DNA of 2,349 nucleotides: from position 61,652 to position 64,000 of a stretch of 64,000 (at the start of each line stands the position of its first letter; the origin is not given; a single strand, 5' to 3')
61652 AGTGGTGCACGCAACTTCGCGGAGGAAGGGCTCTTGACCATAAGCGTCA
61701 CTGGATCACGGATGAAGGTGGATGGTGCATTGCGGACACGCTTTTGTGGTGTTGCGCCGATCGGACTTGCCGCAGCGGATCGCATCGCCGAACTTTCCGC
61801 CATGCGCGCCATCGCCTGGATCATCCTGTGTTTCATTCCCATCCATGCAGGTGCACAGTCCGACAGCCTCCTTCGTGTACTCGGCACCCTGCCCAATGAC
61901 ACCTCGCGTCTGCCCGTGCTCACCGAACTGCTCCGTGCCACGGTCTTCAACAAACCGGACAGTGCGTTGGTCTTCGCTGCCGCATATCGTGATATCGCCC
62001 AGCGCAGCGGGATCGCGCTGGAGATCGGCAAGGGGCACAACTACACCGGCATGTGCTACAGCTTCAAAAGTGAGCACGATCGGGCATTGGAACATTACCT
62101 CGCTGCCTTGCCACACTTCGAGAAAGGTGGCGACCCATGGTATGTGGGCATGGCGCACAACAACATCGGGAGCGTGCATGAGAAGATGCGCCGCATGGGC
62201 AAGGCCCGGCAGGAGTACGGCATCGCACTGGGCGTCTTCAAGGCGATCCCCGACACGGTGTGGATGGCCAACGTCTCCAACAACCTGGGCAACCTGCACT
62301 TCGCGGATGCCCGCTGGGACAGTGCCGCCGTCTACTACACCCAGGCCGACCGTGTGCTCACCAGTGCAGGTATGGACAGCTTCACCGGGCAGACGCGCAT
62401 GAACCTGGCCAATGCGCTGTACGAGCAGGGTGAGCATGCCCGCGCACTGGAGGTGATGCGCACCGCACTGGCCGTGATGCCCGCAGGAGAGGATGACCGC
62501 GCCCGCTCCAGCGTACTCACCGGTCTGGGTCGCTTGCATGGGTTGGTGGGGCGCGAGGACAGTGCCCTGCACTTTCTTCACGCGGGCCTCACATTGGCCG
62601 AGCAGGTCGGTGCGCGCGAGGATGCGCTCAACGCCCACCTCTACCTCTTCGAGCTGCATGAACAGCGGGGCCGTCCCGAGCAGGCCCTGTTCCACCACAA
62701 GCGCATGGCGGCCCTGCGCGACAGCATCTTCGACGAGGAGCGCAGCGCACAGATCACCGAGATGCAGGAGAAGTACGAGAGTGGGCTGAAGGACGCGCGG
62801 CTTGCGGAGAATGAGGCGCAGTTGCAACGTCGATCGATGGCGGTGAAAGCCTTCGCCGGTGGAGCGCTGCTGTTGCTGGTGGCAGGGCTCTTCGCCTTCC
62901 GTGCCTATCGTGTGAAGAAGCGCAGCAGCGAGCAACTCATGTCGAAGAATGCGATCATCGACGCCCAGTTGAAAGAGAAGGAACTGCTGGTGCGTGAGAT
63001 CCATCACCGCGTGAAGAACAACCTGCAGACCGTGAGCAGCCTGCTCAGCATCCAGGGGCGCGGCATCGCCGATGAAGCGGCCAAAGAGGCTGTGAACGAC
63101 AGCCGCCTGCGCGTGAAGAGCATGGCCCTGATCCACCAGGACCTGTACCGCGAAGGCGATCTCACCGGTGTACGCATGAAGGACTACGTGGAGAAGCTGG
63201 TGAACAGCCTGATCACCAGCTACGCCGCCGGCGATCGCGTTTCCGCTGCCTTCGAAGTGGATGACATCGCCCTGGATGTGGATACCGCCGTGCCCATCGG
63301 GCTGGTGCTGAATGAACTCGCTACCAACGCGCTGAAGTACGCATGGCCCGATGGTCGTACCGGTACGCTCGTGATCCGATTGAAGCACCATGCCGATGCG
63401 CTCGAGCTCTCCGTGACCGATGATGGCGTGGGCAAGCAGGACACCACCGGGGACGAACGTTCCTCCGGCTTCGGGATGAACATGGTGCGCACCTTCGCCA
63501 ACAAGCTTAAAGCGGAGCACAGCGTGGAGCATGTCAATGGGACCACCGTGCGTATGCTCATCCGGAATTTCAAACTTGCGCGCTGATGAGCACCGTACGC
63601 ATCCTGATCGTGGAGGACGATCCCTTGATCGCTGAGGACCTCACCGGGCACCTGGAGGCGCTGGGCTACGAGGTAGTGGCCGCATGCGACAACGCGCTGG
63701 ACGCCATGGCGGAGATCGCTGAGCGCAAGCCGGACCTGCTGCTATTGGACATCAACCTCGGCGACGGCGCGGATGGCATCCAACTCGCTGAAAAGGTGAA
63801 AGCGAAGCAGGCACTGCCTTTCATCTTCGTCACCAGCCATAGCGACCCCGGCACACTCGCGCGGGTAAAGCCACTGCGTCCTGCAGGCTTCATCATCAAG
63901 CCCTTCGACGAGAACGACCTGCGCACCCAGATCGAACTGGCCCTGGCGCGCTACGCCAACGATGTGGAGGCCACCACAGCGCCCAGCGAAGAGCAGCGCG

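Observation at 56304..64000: Tandem paralogous modules: T9SS cargo gene, then TPR-sensor HisKA_2 kinase, then LytTR/REC regulator, repeated twice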

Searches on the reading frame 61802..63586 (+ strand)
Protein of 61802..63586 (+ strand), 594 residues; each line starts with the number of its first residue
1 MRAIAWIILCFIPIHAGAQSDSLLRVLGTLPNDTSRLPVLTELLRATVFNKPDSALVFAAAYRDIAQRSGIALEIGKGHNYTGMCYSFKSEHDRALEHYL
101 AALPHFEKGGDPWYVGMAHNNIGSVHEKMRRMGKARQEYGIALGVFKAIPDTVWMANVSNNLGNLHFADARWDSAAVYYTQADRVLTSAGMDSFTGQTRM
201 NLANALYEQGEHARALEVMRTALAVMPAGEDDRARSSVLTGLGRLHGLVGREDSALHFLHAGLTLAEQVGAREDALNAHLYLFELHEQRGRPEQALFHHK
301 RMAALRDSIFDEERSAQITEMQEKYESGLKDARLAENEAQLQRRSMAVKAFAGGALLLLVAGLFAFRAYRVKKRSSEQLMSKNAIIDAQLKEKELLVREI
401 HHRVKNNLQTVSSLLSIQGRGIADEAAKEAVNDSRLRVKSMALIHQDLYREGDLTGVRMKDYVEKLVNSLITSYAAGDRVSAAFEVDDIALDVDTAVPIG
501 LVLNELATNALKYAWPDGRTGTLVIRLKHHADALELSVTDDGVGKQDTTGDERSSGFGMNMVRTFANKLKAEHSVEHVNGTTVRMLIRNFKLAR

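Call 5: search_protein_families(library=pfam, proteins=[window:61802-63586:+], max_evalue=0.01)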
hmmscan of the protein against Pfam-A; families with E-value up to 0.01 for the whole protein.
window:61802-63586:+ (594 aa): 12 families
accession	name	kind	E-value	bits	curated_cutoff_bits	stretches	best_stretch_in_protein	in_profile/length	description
PF07568.18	HisKA_2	-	7e-28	97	22.3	1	399-474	1-76/76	Histidine kinase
PF13424.12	TPR_12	-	1.4e-19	70.5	30.1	2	197-267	4-76/77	Tetratricopeptide repeat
PF00515.34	TPR_1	-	1.3e-12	47.4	27.8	0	200-218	5-23/34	Tetratricopeptide repeat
PF13581.12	HATPase_c_2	-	4.7e-12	46.5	27.4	1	486-585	19-125/127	Histidine kinase-like ATPase domain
PF07719.23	TPR_2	-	7.4e-10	38.6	27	1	200-227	5-32/34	Tetratricopeptide repeat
PF02518.31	HATPase_c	-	2.7e-08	34.6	26.4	1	498-587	5-107/111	Histidine kinase-, DNA gyrase B-, and HSP90-like ATPase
PF13374.12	TPR_10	-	1.4e-07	31.8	27.5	1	196-225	2-31/42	Tetratricopeptide repeat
PF07536.20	HWE_HK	-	1.2e-05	26.4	22.8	1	399-470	1-69/83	HWE histidine kinase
PF13428.12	TPR_14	-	2.5e-05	25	23.5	0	200-224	5-29/44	Tetratricopeptide repeat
PF13176.12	TPR_7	-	6.2e-05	23.2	27.9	0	201-230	4-33/36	Tetratricopeptide repeat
PF13181.12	TPR_8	-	7.3e-05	23.1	25.7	0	198-224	3-29/34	Tetratricopeptide repeat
PF07721.20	TPR_4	-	0.00015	22.5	27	1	197-220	2-25/26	Tetratricopeptide repeat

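Call 15: find_encoding_contigs(protein=window:61802-63586:+, flank=10000, max_places=6)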
Protein window:61802-63586:+ (594 aa): no gene with exactly this product is on record in the collection.

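Call 20: find_homologous_proteins(query=window:61802-63586:+, max_evalue=1e-60)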
Query window:61802-63586:+ (594 aa): 544 proteins with E <= 1e-60 among 8000 candidates; the best 120 are listed.
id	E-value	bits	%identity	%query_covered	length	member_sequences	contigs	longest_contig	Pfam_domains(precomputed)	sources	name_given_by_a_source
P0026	0.0e+0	1208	91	100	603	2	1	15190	PF00515.35,PF13424.13,PF13581.13,PF13176.13,PF02518.32,PF07536.21,PF13181.13,PF07568.19,PF07719.24,PF13374.13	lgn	-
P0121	3.2e-247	840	65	97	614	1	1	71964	PF00515.35,PF13424.13,PF13581.13,PF02518.32,PF07536.21,PF13181.13,PF07568.19,PF07719.24,PF13374.13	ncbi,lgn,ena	-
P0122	1.0e-245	835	65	97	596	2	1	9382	PF00515.35,PF13424.13,PF13581.13,PF02518.32,PF07536.21,PF07568.19,PF07719.24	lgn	-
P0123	1.3e-244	831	65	97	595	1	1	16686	PF00515.35,PF13424.13,PF13581.13,PF02518.32,PF07536.21,PF07568.19,PF07719.24,PF13374.13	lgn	-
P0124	3.3e-242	823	64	97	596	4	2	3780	PF00515.35,PF13424.13,PF13581.13,PF02518.32,PF07568.19,PF07719.24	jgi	-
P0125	1.5e-237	808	64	99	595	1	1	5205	PF00515.35,PF13424.13,PF13581.13,PF13176.13,PF02518.32,PF07536.21,PF13181.13,PF07568.19,PF07719.24,PF13374.13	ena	-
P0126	5.2e-237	806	65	99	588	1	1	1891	PF13176.13,PF13428.13,PF07568.19,PF13374.13,PF17874.8,PF00515.35,PF13424.13,PF13581.13,PF02518.32,PF13432.13,PF07536.21,PF13181.13,PF07719.24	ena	-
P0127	7.3e-237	806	62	100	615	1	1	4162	PF00515.35,PF13424.13,PF13581.13,PF02518.32,PF13428.13,PF13181.13,PF07568.19,PF07719.24,PF13374.13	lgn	-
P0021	1.2e-236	805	63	99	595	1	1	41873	PF17874.8,PF00515.35,PF13424.13,PF13581.13,PF13176.13,PF02518.32,PF07536.21,PF13181.13,PF07568.19,PF07719.24,PF13374.13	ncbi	-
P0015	2.9e-236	804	63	99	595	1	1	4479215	PF00515.35,PF13424.13,PF13581.13,PF02518.32,PF13181.13,PF07568.19,PF07719.24,PF13374.13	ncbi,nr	ncbi:MAG: tetratricopeptide repeat protein [Flavobacteriales bacterium]|nr:MAG: tetratricopeptide re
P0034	5.4e-235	800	62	100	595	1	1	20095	PF13176.13,PF13428.13,PF07568.19,PF13374.13,PF00515.35,PF13424.13,PF13581.13,PF02518.32,PF14938.13,PF13432.13,PF07536.21,PF13181.13,PF07719.24,PF13174.13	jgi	jgi:two-component system, sensor histidine kinase PdtaS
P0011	3.0e-234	797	64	99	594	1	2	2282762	PF00515.35,PF13424.13,PF13581.13,PF13176.13,PF02518.32,PF13432.13,PF13181.13,PF07568.19,PF07719.24,PF13374.13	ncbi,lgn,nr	ncbi:MAG: tetratricopeptide repeat protein [Flavobacteriales bacterium]|nr:tetratricopeptide repeat 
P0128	3.5e-234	797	62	100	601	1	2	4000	PF13176.13,PF13428.13,PF07568.19,PF13374.13,PF17874.8,PF00515.35,PF13424.13,PF13581.13,PF02518.32,PF14938.13,PF13432.13,PF07536.21,PF13181.13,PF07719.24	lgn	-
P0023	9.6e-234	795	63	99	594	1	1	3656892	PF00515.35,PF13424.13,PF13581.13,PF13176.13,PF02518.32,PF13181.13,PF07568.19,PF07719.24,PF13374.13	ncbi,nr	ncbi:MAG: tetratricopeptide repeat protein [Flavobacteriales bacterium]|nr:tetratricopeptide repeat 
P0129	2.6e-231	787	62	100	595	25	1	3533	PF13176.13,PF13428.13,PF07568.19,PF13374.13,PF17874.8,PF00515.35,PF13424.13,PF13581.13,PF02518.32,PF13432.13,PF07536.21,PF13181.13,PF07719.24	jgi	-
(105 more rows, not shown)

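Call 22: find_encoding_contigs(protein=P0121, flank=10000, max_places=3)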
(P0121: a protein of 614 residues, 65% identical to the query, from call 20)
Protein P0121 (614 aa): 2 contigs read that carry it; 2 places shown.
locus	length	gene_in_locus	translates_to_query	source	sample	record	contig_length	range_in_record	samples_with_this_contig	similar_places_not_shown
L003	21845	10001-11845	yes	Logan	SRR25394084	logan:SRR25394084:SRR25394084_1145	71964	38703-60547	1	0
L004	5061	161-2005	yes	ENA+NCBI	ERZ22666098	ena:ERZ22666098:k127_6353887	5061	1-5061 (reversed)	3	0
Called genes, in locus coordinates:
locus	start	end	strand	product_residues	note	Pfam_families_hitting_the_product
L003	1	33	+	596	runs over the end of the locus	PF13424:TPR_12 (faint), PF06580:His_kinase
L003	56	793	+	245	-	PF00072:Response_reg, PF04397:LytTR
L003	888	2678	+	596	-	PF18962:Por_Secre_tail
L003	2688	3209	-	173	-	PF12867:DinB_2, PF07606:DUF1569 (weak)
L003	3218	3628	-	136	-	PF01042:Ribonuc_L-PSP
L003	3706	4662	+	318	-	PF05552:MS_channel_1st_1, PF21088:MS_channel_1st (weak), PF00924:MS_channel_2nd, PF21082:MS_channel_3rd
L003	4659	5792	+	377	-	PF25917:BSH_RND (weak), PF25973:BSH_CzcB (faint), PF25893:HH_CzcB (weak), PF25954:Beta-barrel_RND_2, PF25990:Beta-barrel_YknX (faint)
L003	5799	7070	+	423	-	PF12704:MacB_PCD, PF02687:FtsX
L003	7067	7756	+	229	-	PF02463:SMC_N (faint), PF00005:ABC_tran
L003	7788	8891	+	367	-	-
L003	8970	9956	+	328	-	PF00248:Aldo_ket_red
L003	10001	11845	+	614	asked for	PF00515:TPR_1 (faint), PF07719:TPR_2 (faint), PF13424:TPR_12, PF13424:TPR_12, PF13424:TPR_12 (weak), PF07568:HisKA_2, PF13581:HATPase_c_2 (weak), PF02518:HATPase_c (weak), +3 more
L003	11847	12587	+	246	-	PF00072:Response_reg, PF04397:LytTR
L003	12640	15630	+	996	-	PF18962:Por_Secre_tail (weak)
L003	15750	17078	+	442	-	-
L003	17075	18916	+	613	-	PF18962:Por_Secre_tail (weak)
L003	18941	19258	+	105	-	PF04397:LytTR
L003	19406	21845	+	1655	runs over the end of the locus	-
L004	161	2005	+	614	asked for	PF00515:TPR_1 (faint), PF07719:TPR_2 (faint), PF13424:TPR_12, PF13424:TPR_12, PF13424:TPR_12 (weak), PF07568:HisKA_2, PF13581:HATPase_c_2 (weak), PF02518:HATPase_c (weak), +3 more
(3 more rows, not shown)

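Call 34: find_related_loci(query=A1, collection=genome_contigs, flank=10000)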
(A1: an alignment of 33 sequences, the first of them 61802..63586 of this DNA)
Query A1 (594 aa) in genome_contigs; peptide patterns used: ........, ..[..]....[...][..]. (x = any residue, [..] = any of these).
600 stretches matched a pattern (row limit reached: there are more); 596 encode a relative of the query (tblastn E <= 1e-3); the best 80 are kept; 80 distinct loci.
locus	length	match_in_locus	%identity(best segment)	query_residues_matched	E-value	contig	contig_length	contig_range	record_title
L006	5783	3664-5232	32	80-593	1e-76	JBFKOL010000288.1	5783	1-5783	MAG: Saprospiraceae bacterium isolate Mix_sand22.2022.08.G.27 k141_2881873_length_5783_cov_7.0000, whole genome shotgun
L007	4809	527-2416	31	1-593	2e-75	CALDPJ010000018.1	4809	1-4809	MAG TPA_asm: uncultured Flavobacteriales bacterium isolate SRR6425777_bin.15_CONCOCT_v1.1_MAG genome assembly, contig: E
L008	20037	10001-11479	32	99-592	6e-68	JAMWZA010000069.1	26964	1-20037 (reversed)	MAG: Marinoscillum sp. isolate MSM7 MSM7_69, whole genome shotgun sequence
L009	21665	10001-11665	31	32-583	4e-64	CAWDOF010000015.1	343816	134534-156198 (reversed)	MAG: uncultured Flavobacteriaceae bacterium isolate MFD03250.bin.1.160 genome assembly, contig: contig_2805, whole genom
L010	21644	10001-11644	30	42-591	5e-64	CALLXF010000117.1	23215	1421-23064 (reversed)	MAG: uncultured Saprospiraceae bacterium isolate H3_Bin_METABAT__188_1 genome assembly, contig: c_000000386716, whole ge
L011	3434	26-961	40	288-591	5e-64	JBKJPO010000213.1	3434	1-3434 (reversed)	MAG: Chitinophagaceae bacterium isolate ant_bin.461 k117_6037853, whole genome shotgun sequence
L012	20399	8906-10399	32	93-590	1e-63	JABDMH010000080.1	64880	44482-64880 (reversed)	MAG: Saprospiraceae bacterium isolate SS_bin_96 k127_325054, whole genome shotgun sequence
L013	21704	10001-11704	30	47-587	4e-62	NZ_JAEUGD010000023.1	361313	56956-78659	Fulvivirga marina strain 29W222 scaffold23, whole genome shotgun sequence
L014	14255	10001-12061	28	7-582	1e-61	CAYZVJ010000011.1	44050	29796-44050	MAG TPA_asm: uncultured Rikenellaceae bacterium isolate SRP214966_co4_470 genome assembly, contig: NODE_512_length_44050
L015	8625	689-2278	28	92-594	3e-58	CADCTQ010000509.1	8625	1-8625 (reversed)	MAG: uncultured Cytophagales bacterium isolate AVDCRST_MAG56 genome assembly, contig: NODE559, whole genome shotgun sequ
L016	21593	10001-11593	32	53-594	2e-66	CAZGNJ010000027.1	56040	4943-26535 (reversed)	MAG TPA_asm: uncultured Ginsengibacter sp. isolate SRP263991_co5_2 genome assembly, contig: NODE_1257_length_56040_cov_6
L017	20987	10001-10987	36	276-590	3e-57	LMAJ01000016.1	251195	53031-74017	Flavobacteriaceae bacterium CRH Contig16, whole genome shotgun sequence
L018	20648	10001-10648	45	378-593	2e-56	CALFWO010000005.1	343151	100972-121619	MAG: uncultured Saprospiraceae bacterium isolate H4_Bin_Bin_21_sub_1 genome assembly, contig: c_000000837801, whole geno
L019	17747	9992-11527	29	49-558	3e-56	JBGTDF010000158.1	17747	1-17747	MAG: Planktosalinus sp. isolate JTS-RE137 k141_2251686, whole genome shotgun sequence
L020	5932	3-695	44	364-593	3e-56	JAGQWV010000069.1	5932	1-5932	MAG: Saprospiraceae bacterium isolate HKST-UBA22 2009_126117, whole genome shotgun sequence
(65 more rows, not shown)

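Call 35: search_protein_families(library=ncbifam, proteins=[window:61802-63586:+], max_evalue=0.01)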
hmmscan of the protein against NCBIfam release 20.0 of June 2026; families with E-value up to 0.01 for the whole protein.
window:61802-63586:+ (594 aa): 19 families
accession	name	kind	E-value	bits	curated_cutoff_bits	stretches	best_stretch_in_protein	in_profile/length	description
NF051872.1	HisKinPhyk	equivalog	2e-46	158.7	750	1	377-586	327-535/537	sensor histidine kinase PhyK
NF053520.1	HK_Porph_FimS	equivalog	3.7e-18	65.1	600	2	81-269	129-317/618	sensor histidine kinase FimS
NF010077.0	PRK13559.1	subfamily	9.1e-17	61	361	1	385-568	162-336/364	hypothetical protein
NF052306.1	BluLightHisKinLov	equivalog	4.4e-14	52.1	450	1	390-576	147-320/334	blue-light-activated histidine kinase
NF053617.1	SARPRegAfsRStmc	equivalog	2.3e-12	45.7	1430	2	31-190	813-970/986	SARP-family global regulator AfsR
NF053779.1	BT3442_fam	equivalog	1.4e-08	33.9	940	1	55-182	121-248/563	BT3442 family protein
NF041717.1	HaaA_phane_TPR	equivalog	1.4e-07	30.1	1125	1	80-305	636-861/882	cyclophane-containing RiPP biosynthesis TPR protein HaaT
TIGR01925.2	spIIAB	equivalog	5.4e-07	29.6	135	1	479-586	18-133/137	anti-sigma F factor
NF033762.1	social_mot_Tgl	equivalog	1.1e-06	28.2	225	1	117-227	66-167/252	social motility TPR repeat lipoprotein Tgl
NF052443.1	SensHisKinMctS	equivalog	2.7e-05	22.7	700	1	352-583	210-442/457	two-component system sensor histidine kinase MctS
NF008649.0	PRK11644.1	equivalog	3.9e-05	22.6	408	1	386-587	297-494/499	signal transduction histidine-protein kinase/phosphatase UhpB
NF047405.1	SensHisKinSapS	equivalog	4.6e-05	23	550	1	460-576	191-318/341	two-component system sensor histidine kinase SapS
NF002725.1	PRK02603.1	equivalog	0.00013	22.1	143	0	208-270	47-106/173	photosystem I assembly protein Ycf3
NF033092.0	HK_WalK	equivalog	0.00047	18.9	725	1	479-544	470-531/594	cell wall metabolism sensor histidine kinase WalK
NF007896.0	PRK10600.1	equivalog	0.00091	18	578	1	503-583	499-579/598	nitrate/nitrite two-component system sensor histidine kinase NarX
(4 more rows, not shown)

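Call 59: search_protein_families(library=ncbifam, proteins=[L003:15298-15627:+], max_evalue=0.05)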
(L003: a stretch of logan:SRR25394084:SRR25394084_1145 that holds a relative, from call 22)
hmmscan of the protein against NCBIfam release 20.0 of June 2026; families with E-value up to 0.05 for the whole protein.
L003:15298-15627:+ (110 aa): 3 families
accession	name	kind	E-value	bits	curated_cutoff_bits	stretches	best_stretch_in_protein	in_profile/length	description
TIGR04183.1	Por_Secre_tail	domain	8.5e-08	32.1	23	1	42-109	2-72/72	T9SS type A sorting domain-containing protein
NF038113.1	T9SSA_dep_M36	equivalog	4.2e-05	21.9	885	1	37-102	791-860/869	T9SS-dependent M36 family metallopeptidase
NF050177.1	TapA_OM_Porphy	equivalog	0.0046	15.8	500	1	36-106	468-541/544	TapA/TapC family T9SS-dependent outer membrane protein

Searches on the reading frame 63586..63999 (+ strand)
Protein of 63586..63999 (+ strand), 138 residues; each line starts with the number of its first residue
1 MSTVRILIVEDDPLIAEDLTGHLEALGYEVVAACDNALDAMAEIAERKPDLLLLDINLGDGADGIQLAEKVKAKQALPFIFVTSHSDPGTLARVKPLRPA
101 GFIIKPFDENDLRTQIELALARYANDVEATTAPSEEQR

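Call 5: search_protein_families(library=pfam, proteins=[window:63586-63999:+], max_evalue=0.01)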
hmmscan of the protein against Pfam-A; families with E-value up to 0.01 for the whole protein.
window:63586-63999:+ (138 aa): 3 families
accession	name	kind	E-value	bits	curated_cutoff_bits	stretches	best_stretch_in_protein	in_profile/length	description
PF00072.30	Response_reg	-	1.3e-23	83.7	30.2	1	6-116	1-110/111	Response regulator receiver domain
PF06490.17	FleQ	-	0.003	18.3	22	1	5-91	1-83/108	Flagellar regulatory protein FleQ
PF20274.4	cREC_REC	-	0.0036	18.4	27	1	33-87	17-76/88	Cyclic-phosphate processing Receiver domain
